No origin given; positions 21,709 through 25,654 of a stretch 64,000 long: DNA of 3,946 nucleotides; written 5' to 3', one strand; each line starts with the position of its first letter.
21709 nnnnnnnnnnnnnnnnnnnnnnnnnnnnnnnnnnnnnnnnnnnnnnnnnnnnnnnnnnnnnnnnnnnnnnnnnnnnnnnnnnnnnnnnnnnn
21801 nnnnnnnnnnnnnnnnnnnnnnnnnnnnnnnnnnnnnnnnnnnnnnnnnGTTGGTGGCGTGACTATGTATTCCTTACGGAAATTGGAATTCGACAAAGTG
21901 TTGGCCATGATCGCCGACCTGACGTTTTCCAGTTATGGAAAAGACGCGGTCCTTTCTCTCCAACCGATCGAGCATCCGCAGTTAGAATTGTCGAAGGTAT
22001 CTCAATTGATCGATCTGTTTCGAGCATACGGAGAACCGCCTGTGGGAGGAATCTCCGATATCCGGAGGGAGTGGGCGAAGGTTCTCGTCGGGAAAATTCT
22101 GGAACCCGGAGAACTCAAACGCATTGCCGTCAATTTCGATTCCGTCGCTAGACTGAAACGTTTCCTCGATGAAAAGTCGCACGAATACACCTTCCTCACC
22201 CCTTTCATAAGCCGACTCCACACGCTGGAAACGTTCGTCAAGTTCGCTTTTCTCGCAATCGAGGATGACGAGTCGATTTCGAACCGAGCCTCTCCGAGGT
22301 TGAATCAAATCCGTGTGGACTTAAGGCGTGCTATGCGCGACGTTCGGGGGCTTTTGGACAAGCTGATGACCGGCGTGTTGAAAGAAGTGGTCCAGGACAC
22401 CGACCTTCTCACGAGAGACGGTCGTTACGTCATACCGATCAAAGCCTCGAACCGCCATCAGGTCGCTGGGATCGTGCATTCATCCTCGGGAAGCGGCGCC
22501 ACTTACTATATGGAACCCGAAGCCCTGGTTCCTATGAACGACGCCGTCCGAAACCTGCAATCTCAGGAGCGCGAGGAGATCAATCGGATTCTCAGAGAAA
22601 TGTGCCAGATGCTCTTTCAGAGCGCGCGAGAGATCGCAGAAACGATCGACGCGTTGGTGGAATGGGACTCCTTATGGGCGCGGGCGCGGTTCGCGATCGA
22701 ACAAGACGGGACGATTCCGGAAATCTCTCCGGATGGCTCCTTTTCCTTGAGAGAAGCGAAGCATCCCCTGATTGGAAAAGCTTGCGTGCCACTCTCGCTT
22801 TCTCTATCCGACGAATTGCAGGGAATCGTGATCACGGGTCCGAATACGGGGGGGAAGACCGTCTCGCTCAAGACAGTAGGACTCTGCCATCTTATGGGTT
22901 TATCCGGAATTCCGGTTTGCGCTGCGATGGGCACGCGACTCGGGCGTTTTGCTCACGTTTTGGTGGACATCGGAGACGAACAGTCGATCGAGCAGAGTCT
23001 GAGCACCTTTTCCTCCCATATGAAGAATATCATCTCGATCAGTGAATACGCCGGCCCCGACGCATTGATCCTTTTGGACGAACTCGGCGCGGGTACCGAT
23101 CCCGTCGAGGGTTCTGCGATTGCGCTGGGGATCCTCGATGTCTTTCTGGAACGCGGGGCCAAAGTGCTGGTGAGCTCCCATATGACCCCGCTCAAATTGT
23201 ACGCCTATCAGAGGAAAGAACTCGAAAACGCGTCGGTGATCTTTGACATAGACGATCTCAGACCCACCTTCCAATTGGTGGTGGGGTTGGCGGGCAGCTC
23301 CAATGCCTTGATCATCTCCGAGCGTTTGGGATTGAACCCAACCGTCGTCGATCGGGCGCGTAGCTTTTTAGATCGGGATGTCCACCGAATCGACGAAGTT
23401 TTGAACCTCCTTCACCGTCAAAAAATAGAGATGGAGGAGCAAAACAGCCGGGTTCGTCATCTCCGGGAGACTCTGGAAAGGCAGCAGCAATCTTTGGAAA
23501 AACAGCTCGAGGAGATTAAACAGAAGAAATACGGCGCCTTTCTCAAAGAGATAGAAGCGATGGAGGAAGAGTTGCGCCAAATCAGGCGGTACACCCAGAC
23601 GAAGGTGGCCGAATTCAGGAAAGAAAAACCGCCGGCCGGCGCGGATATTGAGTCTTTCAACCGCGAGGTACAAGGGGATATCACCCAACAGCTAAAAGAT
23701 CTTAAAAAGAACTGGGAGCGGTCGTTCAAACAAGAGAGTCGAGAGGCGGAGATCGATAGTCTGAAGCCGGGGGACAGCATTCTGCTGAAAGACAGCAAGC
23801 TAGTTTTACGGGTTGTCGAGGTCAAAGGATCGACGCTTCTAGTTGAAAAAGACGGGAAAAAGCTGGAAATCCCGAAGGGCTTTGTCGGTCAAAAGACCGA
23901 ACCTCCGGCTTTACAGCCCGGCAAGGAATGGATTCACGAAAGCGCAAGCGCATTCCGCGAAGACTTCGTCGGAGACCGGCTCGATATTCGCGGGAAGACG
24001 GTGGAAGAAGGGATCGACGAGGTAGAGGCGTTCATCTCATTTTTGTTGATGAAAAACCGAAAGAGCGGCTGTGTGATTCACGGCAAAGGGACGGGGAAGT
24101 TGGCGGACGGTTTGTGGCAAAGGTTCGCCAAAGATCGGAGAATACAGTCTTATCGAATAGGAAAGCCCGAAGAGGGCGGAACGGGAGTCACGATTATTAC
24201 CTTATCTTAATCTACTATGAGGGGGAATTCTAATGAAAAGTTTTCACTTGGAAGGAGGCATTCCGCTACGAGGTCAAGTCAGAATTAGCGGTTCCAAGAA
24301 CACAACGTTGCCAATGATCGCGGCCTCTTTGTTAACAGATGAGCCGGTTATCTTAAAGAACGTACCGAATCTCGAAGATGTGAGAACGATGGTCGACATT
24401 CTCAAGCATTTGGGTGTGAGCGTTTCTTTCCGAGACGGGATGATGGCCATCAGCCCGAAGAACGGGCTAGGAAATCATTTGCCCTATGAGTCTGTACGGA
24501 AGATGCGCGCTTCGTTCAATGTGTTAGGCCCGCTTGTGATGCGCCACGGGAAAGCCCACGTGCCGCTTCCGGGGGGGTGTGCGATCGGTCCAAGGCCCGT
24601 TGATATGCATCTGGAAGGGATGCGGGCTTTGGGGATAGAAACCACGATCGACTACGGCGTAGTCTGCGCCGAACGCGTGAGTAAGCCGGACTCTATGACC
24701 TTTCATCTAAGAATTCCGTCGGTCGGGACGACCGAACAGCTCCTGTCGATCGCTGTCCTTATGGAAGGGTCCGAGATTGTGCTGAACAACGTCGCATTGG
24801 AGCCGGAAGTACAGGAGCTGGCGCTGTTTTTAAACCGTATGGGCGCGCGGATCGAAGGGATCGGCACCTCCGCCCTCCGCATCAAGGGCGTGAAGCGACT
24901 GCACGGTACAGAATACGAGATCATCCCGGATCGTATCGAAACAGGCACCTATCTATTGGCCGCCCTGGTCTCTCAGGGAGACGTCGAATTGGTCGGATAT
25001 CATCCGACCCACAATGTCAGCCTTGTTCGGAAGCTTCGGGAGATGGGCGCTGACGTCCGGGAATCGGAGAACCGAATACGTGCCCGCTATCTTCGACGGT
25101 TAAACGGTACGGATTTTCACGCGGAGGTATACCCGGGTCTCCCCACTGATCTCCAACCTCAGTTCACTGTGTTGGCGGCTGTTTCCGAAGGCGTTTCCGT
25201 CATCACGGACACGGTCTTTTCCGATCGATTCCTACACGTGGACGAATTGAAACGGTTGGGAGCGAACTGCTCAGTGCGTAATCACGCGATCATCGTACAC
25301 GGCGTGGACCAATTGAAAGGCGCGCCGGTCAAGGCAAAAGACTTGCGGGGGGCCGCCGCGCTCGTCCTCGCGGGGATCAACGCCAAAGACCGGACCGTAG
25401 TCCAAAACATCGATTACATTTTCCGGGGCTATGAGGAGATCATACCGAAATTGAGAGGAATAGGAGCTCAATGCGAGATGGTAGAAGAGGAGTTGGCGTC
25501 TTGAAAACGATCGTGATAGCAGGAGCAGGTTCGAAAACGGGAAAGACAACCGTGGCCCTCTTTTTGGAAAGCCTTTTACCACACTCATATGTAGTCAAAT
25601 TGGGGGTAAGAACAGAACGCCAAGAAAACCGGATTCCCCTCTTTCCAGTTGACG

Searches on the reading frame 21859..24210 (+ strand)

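Call 30: search_protein_families(library=pfam, proteins=[window:21859-24210:+], max_evalue=0.00001)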
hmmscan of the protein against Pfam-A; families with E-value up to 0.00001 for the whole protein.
window:21859-24210:+ (783 aa): 2 families
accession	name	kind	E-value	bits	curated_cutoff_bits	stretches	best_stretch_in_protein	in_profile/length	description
PF00488.27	MutS_V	-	3.5e-24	86.2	30.2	1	323-504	1-184/188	MutS domain V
PF01713.27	Smr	-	6.9e-17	61.8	25.7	1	708-782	1-76/77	Smr domain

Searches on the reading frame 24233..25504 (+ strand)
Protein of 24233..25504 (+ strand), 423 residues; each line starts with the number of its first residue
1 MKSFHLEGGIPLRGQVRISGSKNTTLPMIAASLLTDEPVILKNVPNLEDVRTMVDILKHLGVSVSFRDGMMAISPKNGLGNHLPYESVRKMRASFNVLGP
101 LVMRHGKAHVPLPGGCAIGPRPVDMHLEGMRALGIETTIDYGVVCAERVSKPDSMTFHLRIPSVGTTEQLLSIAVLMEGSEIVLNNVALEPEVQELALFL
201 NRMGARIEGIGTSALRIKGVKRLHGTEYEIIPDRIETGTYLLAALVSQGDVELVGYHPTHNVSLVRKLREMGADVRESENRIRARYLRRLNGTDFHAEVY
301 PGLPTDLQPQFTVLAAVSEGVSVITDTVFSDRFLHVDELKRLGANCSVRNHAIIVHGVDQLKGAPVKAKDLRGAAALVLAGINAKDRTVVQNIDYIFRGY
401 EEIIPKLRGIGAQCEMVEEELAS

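Call 30: search_protein_families(library=pfam, proteins=[window:24233-25504:+], max_evalue=0.00001)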
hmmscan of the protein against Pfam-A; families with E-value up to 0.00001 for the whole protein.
window:24233-25504:+ (423 aa): 1 family
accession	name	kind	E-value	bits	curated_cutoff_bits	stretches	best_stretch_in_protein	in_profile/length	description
PF00275.25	EPSP_synthase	-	3.1e-89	300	22.8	1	8-407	3-417/417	EPSP synthase (3-phosphoshikimate 1-carboxyvinyltransferase)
